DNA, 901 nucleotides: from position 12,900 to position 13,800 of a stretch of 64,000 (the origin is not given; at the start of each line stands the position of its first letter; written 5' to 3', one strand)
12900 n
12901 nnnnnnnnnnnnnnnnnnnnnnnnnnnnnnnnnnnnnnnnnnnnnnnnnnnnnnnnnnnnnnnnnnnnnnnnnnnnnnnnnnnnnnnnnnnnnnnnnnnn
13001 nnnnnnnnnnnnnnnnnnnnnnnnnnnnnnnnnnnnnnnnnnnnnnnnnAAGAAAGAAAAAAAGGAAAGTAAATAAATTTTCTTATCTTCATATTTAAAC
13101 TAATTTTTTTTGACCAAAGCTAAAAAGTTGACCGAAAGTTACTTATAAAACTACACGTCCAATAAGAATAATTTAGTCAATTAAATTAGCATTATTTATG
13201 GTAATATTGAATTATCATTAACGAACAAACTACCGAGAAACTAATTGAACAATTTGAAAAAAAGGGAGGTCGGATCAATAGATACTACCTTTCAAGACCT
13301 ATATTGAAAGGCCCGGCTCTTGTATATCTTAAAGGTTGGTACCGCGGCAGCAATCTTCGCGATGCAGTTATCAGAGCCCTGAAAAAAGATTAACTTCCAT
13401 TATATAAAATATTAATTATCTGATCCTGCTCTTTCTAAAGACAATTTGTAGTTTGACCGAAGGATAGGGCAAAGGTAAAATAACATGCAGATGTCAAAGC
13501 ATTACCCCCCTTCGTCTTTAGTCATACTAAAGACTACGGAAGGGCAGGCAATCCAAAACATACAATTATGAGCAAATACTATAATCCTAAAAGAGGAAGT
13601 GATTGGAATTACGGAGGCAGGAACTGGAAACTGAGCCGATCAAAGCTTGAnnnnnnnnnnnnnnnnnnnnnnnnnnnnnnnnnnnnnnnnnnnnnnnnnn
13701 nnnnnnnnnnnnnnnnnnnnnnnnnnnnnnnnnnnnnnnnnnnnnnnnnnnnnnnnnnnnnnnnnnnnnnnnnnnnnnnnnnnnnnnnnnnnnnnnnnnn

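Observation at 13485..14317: Solitary Cas4-like Fe-S nuclease translationally coupled to a 28-codon upstream ORF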

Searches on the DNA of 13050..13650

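Call 55: search_rna_families(source=window, start=13050, end=13650, threshold=evalue, max_evalue=1)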
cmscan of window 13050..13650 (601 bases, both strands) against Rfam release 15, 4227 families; matches with E-value up to 1: 0.
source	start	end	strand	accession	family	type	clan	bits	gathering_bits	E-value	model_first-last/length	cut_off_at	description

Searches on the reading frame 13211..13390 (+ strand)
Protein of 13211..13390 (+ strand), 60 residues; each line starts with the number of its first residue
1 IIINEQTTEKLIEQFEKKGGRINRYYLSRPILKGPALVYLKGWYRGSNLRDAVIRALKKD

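Call 52: search_protein_families(library=pfam, proteins=[window:13211-13390:+], max_evalue=10)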
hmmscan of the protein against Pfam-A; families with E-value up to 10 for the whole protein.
seq(60 aa): 0 families

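Call 58: find_homologous_proteins(query=window:13211-13390:+, max_evalue=0.01)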
Query seq(60 aa): no candidate shares three 5-residue words with the query. No homologue found.

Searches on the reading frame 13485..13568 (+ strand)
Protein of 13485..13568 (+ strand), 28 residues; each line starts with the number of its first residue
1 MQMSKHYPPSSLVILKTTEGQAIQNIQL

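Call 52: search_protein_families(library=pfam, proteins=[window:13485-13568:+], max_evalue=10)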
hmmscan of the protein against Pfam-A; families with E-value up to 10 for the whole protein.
seq(28 aa): 0 families
